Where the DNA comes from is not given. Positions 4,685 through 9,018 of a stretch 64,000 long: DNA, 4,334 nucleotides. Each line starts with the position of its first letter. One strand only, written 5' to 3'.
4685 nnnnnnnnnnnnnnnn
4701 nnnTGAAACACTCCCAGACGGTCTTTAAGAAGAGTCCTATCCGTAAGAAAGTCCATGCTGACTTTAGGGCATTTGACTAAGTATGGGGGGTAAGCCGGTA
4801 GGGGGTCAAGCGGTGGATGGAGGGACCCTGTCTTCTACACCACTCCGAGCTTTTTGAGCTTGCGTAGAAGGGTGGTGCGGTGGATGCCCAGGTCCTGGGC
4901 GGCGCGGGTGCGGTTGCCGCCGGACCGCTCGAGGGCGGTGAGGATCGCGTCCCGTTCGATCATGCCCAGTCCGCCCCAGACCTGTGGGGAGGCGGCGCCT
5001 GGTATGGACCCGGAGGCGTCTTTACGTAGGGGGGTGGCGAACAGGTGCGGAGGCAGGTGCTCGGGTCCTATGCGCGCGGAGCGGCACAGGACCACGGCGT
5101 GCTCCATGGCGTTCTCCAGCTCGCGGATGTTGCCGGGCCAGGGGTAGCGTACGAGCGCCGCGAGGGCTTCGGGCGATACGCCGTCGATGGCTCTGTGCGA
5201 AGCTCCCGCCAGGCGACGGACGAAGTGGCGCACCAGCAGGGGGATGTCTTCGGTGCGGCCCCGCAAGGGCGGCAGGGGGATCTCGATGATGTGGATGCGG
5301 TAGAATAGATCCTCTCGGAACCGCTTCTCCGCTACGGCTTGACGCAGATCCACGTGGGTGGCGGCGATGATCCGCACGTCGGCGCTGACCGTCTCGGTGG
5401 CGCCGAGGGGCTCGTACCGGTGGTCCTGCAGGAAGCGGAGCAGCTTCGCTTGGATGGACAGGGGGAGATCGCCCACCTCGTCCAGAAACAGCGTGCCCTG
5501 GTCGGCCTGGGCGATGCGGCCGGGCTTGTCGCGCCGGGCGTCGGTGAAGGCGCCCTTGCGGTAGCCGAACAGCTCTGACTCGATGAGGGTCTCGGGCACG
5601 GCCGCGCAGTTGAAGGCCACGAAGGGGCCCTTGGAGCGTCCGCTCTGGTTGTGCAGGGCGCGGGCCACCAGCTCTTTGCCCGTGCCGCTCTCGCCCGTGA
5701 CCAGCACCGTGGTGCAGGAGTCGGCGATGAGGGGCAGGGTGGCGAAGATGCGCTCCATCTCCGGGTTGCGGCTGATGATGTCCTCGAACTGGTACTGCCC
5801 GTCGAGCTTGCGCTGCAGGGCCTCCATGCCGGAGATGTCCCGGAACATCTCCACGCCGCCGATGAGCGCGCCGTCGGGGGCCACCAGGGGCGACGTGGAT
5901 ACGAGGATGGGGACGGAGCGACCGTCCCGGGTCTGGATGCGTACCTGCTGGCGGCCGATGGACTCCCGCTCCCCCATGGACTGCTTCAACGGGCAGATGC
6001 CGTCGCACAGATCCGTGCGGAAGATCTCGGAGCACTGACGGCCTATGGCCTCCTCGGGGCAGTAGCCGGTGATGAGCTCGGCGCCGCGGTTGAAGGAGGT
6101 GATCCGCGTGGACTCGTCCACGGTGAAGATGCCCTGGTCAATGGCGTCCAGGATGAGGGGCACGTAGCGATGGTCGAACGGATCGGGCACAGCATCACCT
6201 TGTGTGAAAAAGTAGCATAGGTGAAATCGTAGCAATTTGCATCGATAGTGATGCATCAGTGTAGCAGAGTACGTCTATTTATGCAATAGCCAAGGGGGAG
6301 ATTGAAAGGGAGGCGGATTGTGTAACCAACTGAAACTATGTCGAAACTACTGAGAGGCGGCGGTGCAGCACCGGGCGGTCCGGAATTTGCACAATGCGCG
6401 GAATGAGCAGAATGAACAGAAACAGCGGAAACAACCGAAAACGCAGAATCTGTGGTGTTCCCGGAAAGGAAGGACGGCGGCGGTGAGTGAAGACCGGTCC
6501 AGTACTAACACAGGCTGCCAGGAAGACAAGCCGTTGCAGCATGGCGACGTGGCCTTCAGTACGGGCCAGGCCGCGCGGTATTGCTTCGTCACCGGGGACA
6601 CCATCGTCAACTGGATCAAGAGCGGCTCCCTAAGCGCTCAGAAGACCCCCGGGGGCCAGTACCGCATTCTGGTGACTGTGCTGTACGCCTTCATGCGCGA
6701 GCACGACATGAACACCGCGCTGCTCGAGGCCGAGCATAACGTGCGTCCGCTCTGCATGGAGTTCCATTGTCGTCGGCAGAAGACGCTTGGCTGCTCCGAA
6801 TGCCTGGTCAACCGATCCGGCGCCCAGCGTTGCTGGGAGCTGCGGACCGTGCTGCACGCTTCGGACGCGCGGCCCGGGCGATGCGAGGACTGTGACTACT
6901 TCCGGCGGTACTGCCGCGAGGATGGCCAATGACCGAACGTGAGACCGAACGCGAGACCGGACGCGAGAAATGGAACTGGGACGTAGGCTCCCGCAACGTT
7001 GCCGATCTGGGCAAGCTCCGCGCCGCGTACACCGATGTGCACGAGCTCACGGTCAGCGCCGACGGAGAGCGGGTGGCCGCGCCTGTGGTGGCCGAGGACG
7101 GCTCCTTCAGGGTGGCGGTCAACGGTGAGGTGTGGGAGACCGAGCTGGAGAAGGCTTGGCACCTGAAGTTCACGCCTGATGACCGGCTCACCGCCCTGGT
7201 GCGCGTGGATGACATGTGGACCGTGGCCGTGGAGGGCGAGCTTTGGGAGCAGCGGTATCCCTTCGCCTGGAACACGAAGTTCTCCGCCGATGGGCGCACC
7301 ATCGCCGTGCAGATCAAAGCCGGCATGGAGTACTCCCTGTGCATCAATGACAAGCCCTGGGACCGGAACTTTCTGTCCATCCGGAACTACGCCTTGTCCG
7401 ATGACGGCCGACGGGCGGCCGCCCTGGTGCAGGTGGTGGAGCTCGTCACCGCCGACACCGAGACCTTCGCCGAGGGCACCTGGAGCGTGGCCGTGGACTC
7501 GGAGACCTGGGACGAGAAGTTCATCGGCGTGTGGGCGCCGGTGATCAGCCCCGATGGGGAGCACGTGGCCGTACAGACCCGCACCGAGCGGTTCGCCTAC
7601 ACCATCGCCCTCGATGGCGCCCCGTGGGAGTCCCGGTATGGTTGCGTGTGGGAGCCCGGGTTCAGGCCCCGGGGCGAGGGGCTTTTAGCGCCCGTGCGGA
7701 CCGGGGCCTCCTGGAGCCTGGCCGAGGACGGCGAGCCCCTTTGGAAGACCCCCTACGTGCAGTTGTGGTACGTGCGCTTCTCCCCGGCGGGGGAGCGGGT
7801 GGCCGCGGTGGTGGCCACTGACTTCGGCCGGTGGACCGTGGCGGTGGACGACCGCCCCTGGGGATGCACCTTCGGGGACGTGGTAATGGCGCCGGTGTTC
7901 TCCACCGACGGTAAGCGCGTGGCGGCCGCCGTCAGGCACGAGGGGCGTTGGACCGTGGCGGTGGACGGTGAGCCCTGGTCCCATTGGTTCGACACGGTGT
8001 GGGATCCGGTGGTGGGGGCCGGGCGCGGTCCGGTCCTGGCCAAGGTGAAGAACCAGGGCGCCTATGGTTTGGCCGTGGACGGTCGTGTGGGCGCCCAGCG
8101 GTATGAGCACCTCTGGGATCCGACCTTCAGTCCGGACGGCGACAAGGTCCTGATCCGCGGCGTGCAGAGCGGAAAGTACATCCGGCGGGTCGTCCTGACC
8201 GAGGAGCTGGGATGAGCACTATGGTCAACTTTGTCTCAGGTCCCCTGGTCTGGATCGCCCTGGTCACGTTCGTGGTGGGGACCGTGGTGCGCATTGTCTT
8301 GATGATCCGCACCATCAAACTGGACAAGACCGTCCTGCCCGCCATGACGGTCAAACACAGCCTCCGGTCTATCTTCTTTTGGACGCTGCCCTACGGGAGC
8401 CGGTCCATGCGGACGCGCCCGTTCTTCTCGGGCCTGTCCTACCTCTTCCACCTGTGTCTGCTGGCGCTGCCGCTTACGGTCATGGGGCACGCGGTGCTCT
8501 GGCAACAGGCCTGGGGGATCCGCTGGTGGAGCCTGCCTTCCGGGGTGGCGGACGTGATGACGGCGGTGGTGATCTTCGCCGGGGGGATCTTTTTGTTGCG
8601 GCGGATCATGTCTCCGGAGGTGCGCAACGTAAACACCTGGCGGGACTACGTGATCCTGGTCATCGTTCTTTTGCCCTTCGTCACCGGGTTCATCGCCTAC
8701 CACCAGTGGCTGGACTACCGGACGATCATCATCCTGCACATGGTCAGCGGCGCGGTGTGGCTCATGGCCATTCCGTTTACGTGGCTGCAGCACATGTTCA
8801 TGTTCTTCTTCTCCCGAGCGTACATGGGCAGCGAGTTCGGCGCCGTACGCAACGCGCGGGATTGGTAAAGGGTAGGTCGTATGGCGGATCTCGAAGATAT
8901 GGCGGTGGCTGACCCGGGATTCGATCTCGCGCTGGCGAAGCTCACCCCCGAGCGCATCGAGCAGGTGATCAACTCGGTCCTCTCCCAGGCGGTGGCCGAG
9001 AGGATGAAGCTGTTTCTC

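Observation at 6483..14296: Complete Hmc-type transmembrane electron-transfer complex (16-heme cytochrome + FeS + NrfD + NarI-like + HdrD-like + 40-aa peptide) in a myxobacterium-like genome, with permuted gene order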

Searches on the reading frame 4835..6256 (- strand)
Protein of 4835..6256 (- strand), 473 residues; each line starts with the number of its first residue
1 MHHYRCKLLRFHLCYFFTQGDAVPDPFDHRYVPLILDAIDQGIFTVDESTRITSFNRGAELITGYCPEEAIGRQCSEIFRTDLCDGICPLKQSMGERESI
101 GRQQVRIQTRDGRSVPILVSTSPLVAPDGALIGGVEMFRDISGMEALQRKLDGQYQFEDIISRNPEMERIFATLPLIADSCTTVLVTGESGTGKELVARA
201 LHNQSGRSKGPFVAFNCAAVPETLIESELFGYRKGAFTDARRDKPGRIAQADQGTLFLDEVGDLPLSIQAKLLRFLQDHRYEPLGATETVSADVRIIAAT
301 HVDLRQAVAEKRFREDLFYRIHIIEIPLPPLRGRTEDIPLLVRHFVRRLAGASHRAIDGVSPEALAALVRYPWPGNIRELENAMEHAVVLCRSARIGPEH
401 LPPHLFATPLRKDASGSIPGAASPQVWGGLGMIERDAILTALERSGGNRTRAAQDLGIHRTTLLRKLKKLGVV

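Call 23: search_protein_families(library=pfam, proteins=[window:4835-6256:-], max_evalue=0.001)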
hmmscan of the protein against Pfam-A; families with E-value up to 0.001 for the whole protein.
window:4835-6256:- (473 aa): 14 families
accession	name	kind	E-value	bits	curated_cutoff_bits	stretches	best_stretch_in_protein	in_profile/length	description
PF00158.32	Sigma54_activat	-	1.8e-68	229.9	20.2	1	160-326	1-167/168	Sigma-54 interaction domain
PF25601.1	AAA_lid_14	-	2.2e-27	95.1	27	1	332-412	1-81/87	AAA+ ATPase lid domain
PF14532.12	Sigma54_activ_2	-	1.1e-20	74.7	25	1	164-331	4-138/138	Sigma-54 interaction domain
PF02954.25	HTH_8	-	9.5e-15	54.5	22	1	430-470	2-42/42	Bacterial regulatory protein, Fis family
PF13426.13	PAS_9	-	1.4e-13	51.5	27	1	41-142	2-102/103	PAS domain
PF00989.32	PAS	-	3.8e-13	49.9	22.6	1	34-141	5-113/113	PAS fold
PF08448.16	PAS_4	-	5.5e-11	43.1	23.1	1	36-142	1-106/110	PAS fold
PF07728.20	AAA_5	-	4.9e-06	27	22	1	184-301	2-122/139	AAA domain (dynein-related subfamily)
PF13556.12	HTH_30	-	3.2e-05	24.1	27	1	439-470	5-36/59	PucR C-terminal helix-turn-helix domain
PF13188.13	PAS_8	-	4.2e-05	23.7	21.8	1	35-80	6-48/65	PAS domain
PF13191.12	AAA_16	-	4.4e-05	24.5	32.6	1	163-239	5-88/167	AAA ATPase domain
PF00004.35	AAA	-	5.8e-05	24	21.2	1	184-305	1-115/131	ATPase family associated with various cellular activities (AAA)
PF18024.7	HTH_50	-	9.3e-05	22.5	27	1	433-472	11-49/50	Helix-turn-helix domain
PF01078.27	Mg_chelatase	-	0.00016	21.5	20.3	0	242-276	96-130/207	Magnesium chelatase, subunit ChlI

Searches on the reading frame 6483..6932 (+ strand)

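Call 5: search_protein_families(library=pfam, proteins=[window:6483-6932:+], max_evalue=0.01)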
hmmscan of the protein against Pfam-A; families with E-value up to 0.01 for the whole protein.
window:6483-6932:+ (149 aa): 1 family
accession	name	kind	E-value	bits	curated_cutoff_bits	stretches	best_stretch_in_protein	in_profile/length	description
PF12728.13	HTH_17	-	1.5e-05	25.6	27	1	25-74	2-50/51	Helix-turn-helix domain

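Call 6: search_protein_families(library=ncbifam, proteins=[window:6483-6932:+], max_evalue=0.01)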
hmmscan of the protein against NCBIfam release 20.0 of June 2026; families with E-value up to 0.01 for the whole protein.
window:6483-6932:+ (149 aa): 2 families
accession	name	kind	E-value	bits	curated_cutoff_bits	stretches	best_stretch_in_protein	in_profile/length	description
TIGR01764.1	excise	domain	4.3e-07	30.2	28.8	1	25-71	2-47/49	excisionase family DNA-binding protein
NF033787.1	HTH_BldC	subfamily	0.002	18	77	1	28-61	6-39/49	BldC family transcriptional regulator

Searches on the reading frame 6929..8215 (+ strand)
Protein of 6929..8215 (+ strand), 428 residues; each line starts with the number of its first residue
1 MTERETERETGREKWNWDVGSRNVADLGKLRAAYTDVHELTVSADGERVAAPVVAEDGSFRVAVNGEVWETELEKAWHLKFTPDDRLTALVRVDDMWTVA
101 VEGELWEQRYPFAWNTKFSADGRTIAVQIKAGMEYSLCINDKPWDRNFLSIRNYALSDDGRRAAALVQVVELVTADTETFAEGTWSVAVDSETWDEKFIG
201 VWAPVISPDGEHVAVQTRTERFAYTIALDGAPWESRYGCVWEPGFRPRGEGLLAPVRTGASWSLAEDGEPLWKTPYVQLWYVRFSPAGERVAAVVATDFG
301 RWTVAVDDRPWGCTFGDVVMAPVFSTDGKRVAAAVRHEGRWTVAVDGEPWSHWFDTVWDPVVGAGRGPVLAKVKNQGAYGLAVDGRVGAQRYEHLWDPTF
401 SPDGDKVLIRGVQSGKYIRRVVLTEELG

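Call 5: search_protein_families(library=pfam, proteins=[window:6929-8215:+], max_evalue=0.01)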
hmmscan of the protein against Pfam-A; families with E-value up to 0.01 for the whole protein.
window:6929-8215:+ (428 aa): 1 family
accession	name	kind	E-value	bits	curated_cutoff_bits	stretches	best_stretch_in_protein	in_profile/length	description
PF07676.18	PD40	-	8.6e-06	26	20.9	0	398-412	14-28/38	WD40-like Beta Propeller Repeat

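Call 6: search_protein_families(library=ncbifam, proteins=[window:6929-8215:+], max_evalue=0.01)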
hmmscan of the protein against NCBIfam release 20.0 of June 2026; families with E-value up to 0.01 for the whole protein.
window:6929-8215:+ (428 aa): 3 families
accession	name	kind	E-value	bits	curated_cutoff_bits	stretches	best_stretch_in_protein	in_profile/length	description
NF045725.1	TmcD_fam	equivalog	9.9e-152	505.6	440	1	14-422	2-410/412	electron transfer complex subunit TmcD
TIGR02800.1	propeller_TolB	equivalog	0.0044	16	343.15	0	314-340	232-258/418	Tol-Pal system beta propeller repeat protein TolB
NF033510.3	Ca_tandemer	repeat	0.0081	16.5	50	0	325-347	49-71/96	Ca2+-stabilized repeat-containing adhesin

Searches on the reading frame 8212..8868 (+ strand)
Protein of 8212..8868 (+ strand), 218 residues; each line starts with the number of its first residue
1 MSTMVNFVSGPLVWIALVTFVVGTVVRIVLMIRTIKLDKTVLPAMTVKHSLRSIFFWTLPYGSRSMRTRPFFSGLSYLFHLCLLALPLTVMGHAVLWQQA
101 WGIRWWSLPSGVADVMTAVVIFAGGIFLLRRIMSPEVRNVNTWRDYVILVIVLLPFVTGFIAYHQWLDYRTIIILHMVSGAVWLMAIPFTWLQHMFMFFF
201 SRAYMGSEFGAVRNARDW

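Call 5: search_protein_families(library=pfam, proteins=[window:8212-8868:+], max_evalue=0.01)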
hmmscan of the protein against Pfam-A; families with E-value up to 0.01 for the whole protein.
window:8212-8868:+ (218 aa): 1 family
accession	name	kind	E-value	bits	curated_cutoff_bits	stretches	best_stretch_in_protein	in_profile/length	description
PF02665.19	Nitrate_red_gam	-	8.4e-05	22.7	22.9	1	76-164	48-142/217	Nitrate reductase gamma subunit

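Call 6: search_protein_families(library=ncbifam, proteins=[window:8212-8868:+], max_evalue=0.01)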
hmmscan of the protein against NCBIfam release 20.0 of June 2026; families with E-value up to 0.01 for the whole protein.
window:8212-8868:+ (218 aa): 3 families
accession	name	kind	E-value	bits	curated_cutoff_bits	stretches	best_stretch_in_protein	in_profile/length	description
NF045723.1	memb_anch_TmcC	equivalog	3.5e-80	268.6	240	1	3-218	2-218/218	TmcC family electron transfer complex membrane anchor subunit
NF045716.1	sulf_resp_HmcE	equivalog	3.2e-58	197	275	1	4-213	1-215/226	sulfate respiration complex protein HmcE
TIGR00351.1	narI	equivalog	0.0024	17.8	105.55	1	71-163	47-144/225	respiratory nitrate reductase subunit gamma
